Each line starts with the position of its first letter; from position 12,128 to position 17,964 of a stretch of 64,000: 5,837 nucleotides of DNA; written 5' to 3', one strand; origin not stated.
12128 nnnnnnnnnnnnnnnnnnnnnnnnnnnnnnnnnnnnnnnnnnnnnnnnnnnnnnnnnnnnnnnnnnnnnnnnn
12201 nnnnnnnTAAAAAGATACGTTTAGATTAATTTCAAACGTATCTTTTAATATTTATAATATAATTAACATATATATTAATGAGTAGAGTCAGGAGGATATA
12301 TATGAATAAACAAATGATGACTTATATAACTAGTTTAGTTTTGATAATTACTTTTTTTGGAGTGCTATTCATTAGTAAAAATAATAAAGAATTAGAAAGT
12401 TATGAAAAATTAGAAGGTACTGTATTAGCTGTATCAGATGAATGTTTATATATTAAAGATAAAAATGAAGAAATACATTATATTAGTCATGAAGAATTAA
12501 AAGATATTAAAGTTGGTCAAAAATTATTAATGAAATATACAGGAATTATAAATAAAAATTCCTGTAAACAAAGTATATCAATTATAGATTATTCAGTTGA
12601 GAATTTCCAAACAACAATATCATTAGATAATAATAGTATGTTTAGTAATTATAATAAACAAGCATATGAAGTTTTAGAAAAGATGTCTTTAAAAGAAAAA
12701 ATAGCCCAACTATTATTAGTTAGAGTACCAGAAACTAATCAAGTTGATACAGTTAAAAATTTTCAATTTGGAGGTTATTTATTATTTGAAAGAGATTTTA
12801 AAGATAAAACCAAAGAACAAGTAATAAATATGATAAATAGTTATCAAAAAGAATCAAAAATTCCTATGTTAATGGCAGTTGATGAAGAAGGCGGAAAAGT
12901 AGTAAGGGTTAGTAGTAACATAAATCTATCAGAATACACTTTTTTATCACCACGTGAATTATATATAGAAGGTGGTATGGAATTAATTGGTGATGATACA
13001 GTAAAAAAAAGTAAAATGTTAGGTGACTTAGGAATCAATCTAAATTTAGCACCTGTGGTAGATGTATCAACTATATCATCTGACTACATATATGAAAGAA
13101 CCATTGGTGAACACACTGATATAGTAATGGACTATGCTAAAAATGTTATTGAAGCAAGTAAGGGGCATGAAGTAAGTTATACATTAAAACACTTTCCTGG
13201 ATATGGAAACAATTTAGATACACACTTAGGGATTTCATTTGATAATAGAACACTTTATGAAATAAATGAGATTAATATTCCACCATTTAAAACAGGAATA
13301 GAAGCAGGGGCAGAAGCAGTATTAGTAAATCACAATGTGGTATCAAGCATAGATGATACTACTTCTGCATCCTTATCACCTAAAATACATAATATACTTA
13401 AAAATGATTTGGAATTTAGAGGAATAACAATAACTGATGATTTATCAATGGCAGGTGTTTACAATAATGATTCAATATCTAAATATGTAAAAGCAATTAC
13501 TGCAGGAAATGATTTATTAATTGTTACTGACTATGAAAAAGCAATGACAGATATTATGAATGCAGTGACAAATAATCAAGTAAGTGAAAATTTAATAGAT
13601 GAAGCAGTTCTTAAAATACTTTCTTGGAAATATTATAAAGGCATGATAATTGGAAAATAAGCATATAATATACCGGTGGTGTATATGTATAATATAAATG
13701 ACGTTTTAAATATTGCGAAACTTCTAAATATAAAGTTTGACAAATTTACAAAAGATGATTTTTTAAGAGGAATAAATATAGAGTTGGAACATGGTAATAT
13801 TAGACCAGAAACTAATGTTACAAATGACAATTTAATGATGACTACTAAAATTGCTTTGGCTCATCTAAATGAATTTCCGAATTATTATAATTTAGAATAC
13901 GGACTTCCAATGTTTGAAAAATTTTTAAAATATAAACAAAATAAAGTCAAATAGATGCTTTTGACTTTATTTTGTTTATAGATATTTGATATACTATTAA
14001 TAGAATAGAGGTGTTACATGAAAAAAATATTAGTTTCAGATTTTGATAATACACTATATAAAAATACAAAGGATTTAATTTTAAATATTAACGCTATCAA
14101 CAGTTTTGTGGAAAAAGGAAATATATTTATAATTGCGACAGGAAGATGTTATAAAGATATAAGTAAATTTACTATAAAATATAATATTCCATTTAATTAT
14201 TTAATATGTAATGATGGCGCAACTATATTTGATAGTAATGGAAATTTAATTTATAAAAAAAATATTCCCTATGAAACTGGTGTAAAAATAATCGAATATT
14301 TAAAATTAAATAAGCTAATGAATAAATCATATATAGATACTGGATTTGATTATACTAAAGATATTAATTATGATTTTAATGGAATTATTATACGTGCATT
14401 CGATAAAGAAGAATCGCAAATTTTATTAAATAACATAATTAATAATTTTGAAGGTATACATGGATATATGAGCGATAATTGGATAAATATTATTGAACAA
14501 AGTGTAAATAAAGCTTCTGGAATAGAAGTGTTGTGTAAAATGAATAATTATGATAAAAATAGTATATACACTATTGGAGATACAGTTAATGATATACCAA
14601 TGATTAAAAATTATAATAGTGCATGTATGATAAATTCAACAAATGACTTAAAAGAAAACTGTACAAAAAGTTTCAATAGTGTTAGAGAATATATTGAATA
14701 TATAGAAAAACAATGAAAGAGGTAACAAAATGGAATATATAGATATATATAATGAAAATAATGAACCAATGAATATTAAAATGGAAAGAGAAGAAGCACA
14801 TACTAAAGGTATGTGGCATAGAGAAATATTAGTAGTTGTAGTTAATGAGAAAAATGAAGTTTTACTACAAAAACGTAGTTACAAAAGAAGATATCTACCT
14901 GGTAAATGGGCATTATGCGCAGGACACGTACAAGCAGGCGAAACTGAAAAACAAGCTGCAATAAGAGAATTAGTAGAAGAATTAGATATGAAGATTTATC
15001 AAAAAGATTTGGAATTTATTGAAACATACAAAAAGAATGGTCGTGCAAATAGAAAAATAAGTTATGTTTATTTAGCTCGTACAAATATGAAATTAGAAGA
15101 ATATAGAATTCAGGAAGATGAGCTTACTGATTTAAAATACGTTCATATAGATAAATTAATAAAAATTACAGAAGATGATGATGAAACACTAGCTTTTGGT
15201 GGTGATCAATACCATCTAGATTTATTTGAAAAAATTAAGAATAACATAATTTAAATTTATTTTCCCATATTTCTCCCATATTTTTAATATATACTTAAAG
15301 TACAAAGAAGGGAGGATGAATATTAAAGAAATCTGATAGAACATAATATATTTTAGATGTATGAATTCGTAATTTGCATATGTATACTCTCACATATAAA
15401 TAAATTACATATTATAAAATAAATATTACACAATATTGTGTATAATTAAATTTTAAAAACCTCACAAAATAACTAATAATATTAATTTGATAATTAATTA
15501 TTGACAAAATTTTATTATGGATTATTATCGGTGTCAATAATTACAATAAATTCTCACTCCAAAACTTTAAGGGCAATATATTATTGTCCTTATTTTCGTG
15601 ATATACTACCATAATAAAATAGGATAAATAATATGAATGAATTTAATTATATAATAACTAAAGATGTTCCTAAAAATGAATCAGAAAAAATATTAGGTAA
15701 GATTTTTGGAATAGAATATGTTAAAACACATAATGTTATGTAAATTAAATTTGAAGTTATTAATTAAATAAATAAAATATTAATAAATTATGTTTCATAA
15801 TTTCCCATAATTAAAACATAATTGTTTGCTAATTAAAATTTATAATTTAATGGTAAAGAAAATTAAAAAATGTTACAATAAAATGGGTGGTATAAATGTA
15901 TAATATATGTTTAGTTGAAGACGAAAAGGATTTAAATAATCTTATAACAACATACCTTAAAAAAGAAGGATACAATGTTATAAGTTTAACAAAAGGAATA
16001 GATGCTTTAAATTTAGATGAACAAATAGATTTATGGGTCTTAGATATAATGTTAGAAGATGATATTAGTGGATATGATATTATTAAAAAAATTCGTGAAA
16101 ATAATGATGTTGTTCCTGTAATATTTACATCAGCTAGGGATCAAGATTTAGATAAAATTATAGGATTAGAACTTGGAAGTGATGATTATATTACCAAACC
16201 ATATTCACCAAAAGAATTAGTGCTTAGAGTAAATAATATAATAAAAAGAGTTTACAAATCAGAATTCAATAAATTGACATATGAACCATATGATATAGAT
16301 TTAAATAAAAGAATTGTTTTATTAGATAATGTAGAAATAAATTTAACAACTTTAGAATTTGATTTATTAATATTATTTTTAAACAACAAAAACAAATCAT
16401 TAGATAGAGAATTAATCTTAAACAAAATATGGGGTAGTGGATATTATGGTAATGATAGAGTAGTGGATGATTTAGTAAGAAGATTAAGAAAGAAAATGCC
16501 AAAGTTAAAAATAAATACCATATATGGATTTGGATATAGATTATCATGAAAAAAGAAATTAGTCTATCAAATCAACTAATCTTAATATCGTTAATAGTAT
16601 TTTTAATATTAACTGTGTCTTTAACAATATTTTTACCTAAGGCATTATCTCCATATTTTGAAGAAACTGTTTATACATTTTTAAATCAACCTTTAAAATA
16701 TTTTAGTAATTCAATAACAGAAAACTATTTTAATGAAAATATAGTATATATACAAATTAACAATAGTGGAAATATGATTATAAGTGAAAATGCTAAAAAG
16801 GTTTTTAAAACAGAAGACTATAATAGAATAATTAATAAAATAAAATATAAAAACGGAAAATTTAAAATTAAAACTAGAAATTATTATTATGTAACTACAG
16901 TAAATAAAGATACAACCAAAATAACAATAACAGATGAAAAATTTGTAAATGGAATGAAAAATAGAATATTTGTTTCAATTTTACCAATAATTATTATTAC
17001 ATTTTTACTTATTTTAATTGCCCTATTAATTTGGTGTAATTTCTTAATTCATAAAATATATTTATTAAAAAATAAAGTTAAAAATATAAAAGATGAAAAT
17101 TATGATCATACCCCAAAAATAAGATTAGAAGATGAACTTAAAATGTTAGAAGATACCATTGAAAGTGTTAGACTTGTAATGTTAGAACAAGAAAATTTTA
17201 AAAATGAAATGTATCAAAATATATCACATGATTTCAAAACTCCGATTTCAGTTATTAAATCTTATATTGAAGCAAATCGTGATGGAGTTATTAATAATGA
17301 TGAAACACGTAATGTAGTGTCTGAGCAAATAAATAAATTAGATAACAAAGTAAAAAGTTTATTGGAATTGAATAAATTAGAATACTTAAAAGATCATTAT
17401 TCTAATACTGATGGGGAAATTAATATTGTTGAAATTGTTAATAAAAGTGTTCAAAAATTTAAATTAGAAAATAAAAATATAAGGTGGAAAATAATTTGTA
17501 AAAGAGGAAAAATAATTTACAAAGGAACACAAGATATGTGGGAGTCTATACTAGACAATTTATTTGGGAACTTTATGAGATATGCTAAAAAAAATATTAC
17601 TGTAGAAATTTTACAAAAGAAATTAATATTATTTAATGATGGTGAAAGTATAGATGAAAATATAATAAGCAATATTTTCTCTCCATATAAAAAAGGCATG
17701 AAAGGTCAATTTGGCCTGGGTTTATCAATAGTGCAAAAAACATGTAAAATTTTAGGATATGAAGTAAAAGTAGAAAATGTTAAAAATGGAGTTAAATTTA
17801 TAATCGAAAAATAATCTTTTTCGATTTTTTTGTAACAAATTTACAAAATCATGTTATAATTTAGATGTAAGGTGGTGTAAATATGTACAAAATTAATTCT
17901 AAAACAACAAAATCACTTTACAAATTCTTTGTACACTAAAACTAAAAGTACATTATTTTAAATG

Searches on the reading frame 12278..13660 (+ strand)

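Call 61: search_protein_families(library=pfam, proteins=[window:12278-13660:+], max_evalue=0.001)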
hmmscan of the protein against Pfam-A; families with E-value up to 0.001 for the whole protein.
window:12278-13660:+ (460 aa): 1 family
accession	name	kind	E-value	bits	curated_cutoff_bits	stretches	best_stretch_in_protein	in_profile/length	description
PF00933.27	Glyco_hydro_3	-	1.8e-55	189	27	1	138-449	2-315/316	Glycosyl hydrolase family 3 N terminal domain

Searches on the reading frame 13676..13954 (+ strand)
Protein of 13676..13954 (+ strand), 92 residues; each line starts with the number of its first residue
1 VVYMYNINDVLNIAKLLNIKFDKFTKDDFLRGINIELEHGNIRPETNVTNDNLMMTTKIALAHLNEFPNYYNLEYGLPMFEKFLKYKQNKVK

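Call 27: search_protein_families(library=pfam, proteins=[window:13676-13954:+], max_evalue=0.001)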
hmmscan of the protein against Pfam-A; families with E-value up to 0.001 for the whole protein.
window:13676-13954:+ (92 aa): 1 family
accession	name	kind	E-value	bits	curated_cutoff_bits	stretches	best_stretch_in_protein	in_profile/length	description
PF18905.5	DUF5661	-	1.1e-13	51.8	27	1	12-72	3-57/65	Protein of unknown function (DUF5661)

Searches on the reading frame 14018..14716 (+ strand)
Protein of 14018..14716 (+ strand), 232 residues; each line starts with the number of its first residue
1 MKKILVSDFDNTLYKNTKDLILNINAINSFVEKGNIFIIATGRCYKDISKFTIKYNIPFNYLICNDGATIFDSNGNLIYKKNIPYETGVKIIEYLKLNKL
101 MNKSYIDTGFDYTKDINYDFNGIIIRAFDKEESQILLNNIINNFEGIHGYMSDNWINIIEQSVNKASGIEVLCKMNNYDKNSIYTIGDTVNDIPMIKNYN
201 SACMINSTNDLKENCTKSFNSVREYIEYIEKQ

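Call 61: search_protein_families(library=pfam, proteins=[window:14018-14716:+], max_evalue=0.001)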
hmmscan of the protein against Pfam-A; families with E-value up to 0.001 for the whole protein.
window:14018-14716:+ (232 aa): 3 families
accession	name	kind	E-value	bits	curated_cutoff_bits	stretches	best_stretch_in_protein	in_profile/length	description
PF08282.18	Hydrolase_3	-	9.2e-30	104.6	20.9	2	5-101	1-97/255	haloacid dehalogenase-like hydrolase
PF05116.19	S6PP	-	2.3e-10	40.9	20.3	1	2-75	2-77/247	Sucrose-6F-phosphate phosphohydrolase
PF00702.32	Hydrolase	-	0.00071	20.4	26.4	0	145-198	135-189/191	haloacid dehalogenase-like hydrolase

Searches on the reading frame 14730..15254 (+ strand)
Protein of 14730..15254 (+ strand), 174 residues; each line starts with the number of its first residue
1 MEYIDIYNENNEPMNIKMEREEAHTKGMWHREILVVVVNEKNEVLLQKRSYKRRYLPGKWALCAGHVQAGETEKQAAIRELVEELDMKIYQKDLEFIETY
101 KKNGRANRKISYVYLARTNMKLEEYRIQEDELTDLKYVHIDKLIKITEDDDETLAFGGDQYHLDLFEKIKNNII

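Call 61: search_protein_families(library=pfam, proteins=[window:14730-15254:+], max_evalue=0.001)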
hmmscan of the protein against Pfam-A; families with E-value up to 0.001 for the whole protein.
window:14730-15254:+ (174 aa): 2 families
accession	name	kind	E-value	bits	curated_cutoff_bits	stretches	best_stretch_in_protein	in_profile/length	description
PF00293.34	NUDIX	-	1e-21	77.8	21.1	1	29-152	2-129/134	NUDIX domain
PF14815.12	NUDIX_4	-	0.00023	21.4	35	1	35-90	3-54/113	NUDIX domain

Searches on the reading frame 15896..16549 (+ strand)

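Call 26: search_protein_families(library=pfam, proteins=[window:15896-16549:+], max_evalue=0.001)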
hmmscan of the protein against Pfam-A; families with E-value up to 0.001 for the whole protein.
window:15896-16549:+ (217 aa): 2 families
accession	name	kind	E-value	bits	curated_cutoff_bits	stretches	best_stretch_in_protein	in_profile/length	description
PF00072.30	Response_reg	-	1.6e-21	77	30.2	1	4-112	1-110/111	Response regulator receiver domain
PF00486.34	Trans_reg_C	-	2.9e-19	69.3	26.2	1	147-216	3-77/77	Transcriptional regulatory protein, C terminal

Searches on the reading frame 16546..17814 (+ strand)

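Call 26: search_protein_families(library=pfam, proteins=[window:16546-17814:+], max_evalue=0.001)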
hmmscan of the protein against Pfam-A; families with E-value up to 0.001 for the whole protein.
window:16546-17814:+ (422 aa): 2 families
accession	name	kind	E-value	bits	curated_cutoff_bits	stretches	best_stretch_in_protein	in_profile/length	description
PF02518.31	HATPase_c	-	1.9e-09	38.3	26.4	1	330-420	4-105/111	Histidine kinase-, DNA gyrase B-, and HSP90-like ATPase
PF00512.31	HisKA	-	4.4e-08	33.5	26.9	1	219-279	2-64/66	His Kinase A (phospho-acceptor) domain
